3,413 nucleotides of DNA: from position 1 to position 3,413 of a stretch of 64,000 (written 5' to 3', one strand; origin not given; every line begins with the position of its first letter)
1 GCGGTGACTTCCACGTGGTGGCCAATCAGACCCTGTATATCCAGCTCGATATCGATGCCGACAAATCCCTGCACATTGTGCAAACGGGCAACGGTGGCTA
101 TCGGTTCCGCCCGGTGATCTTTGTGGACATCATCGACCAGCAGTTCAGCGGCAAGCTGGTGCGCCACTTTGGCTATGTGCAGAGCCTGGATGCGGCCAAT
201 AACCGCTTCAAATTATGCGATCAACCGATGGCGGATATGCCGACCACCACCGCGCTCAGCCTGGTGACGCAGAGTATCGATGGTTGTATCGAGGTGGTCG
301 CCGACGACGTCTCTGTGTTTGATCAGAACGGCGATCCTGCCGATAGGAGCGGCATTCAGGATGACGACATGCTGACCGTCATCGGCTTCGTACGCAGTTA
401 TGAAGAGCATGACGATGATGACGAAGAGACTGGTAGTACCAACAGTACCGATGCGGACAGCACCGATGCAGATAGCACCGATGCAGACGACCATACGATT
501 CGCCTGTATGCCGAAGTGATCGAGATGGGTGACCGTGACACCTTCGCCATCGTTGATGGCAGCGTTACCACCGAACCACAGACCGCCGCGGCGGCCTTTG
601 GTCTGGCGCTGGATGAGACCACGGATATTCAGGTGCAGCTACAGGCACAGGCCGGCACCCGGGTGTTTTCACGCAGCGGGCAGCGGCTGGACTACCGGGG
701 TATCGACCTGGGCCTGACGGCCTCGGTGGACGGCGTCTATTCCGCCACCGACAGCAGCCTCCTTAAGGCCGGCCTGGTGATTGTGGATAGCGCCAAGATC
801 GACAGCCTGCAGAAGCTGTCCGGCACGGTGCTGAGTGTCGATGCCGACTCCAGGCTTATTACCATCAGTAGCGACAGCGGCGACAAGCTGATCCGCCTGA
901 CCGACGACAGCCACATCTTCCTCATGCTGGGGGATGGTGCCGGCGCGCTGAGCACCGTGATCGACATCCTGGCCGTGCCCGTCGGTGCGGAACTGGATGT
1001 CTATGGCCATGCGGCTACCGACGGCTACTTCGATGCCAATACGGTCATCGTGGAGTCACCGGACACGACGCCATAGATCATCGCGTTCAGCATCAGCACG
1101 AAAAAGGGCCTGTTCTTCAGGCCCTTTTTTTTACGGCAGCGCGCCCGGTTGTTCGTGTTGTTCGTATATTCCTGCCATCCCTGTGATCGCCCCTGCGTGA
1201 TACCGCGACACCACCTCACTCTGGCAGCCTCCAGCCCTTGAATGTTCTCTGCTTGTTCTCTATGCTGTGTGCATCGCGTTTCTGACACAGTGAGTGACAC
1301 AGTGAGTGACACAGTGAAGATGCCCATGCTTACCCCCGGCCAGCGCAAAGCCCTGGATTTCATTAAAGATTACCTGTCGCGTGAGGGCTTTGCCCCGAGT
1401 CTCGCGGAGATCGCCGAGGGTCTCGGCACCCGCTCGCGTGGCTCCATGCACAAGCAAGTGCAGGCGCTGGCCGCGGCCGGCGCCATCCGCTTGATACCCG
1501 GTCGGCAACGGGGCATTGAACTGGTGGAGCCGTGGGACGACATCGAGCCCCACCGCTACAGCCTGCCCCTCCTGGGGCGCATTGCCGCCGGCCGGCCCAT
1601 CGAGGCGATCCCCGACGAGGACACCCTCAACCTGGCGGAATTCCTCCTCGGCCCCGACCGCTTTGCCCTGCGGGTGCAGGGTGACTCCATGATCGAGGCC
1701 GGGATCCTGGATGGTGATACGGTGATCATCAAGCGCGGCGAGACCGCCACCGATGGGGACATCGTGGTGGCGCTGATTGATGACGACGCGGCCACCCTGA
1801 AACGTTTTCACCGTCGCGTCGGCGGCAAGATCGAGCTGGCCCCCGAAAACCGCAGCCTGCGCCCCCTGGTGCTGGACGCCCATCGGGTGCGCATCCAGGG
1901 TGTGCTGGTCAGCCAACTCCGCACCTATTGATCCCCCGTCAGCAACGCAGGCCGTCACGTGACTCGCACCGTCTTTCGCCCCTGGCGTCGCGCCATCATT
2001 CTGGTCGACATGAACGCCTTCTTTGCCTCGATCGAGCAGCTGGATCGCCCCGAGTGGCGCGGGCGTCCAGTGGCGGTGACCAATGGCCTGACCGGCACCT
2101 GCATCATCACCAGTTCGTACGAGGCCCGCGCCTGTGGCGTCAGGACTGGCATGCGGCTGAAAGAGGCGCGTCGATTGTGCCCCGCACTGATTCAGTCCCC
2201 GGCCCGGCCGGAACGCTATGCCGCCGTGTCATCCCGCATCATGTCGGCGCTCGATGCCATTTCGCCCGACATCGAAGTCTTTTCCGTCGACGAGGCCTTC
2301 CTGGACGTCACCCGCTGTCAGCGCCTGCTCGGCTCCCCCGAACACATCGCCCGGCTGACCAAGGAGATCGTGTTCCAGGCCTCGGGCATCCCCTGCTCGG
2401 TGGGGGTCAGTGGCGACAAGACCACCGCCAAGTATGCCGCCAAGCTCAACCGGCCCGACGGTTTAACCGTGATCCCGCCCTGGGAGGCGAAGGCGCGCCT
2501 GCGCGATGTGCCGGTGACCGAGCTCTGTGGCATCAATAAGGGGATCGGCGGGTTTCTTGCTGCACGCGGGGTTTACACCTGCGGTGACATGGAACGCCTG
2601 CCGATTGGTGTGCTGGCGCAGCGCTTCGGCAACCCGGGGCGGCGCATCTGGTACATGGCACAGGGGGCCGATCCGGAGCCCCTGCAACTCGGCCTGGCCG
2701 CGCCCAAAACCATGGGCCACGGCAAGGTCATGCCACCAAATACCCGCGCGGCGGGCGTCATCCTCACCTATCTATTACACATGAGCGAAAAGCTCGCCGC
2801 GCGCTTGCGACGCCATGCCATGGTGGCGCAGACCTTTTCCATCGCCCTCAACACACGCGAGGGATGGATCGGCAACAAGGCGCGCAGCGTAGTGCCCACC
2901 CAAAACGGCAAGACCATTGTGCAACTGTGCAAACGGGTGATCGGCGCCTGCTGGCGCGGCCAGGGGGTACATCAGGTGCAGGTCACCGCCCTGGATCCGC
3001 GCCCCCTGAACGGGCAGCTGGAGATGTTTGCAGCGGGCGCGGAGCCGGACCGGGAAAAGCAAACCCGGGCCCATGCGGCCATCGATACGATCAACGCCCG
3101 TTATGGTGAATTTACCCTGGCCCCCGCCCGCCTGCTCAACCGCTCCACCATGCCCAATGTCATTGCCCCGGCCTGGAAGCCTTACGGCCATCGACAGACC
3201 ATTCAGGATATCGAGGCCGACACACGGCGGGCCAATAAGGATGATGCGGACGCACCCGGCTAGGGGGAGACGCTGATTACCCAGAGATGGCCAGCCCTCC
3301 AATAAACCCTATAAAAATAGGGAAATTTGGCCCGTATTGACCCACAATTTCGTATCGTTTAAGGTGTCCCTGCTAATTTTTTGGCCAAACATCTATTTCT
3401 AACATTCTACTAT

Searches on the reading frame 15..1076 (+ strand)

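Call 95: search_protein_families(library=pfam, alignment_id=A9, max_evalue=0.00001)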
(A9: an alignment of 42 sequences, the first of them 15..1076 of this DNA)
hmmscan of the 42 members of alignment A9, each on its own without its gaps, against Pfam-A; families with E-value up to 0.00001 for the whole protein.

A. member 1, window:15-1076:+ (353 aa): 0 families

B. families by the number of members that match (of 42 scanned): 78 families (the first 25 are shown)
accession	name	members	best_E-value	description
PF00498.31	FHA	3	7.6e-22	FHA domain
PF16697.10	Yop-YscD_cpl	3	2.3e-14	Inner membrane component of T3SS, cytoplasmic domain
PF00158.32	Sigma54_activat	2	8.9e-75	Sigma-54 interaction domain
PF00437.27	T2SSE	2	1.9e-47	Type II/IV secretion system protein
PF14532.12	Sigma54_activ_2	2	1.7e-25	Sigma-54 interaction domain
PF25601.1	AAA_lid_14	2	3.7e-23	AAA+ ATPase lid domain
PF02954.25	HTH_8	2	7.3e-12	Bacterial regulatory protein, Fis family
PF07728.20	AAA_5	2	9.5e-10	AAA domain (dynein-related subfamily)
PF02504.20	FA_synthesis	1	1.5e-107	Fatty acid synthesis protein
PF08411.15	Exonuc_X-T_C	1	9.4e-99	Exonuclease C-terminal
PF00425.24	Chorismate_bind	1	6.8e-92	chorismate binding enzyme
PF00006.31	ATP-synt_ab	1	1.9e-88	ATP synthase alpha/beta family, nucleotide-binding domain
PF02618.21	YceG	1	3.6e-82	YceG-like family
PF02786.22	CPSase_L_D2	1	2.8e-76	Carbamoyl-phosphate synthase L chain, ATP binding domain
PF01514.23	YscJ_FliF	1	7.9e-64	Secretory protein of YscJ/FliF family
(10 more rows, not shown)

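Call 115: search_protein_families(library=pfam, proteins=[window:15-1076:+], max_evalue=0.001)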
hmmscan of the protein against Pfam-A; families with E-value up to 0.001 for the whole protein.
window:15-1076:+ (353 aa): 0 families

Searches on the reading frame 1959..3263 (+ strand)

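Call 3: search_protein_families(library=pfam, proteins=[window:1959-3263:+], max_evalue=0.01)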
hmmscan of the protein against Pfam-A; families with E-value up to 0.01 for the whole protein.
window:1959-3263:+ (434 aa): 3 families
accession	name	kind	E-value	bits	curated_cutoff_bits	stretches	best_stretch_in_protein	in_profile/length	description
PF00817.25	IMS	-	6.4e-43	146.6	23.2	1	16-161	1-147/148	impB/mucB/samB family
PF11799.13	IMS_C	-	3.8e-09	37.4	20.7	1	249-346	1-98/109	impB/mucB/samB family C-terminal domain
PF21999.2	IMS_HHH_1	-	0.0038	18.1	27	1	200-238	14-53/53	DNA polymerase-iota, thumb domain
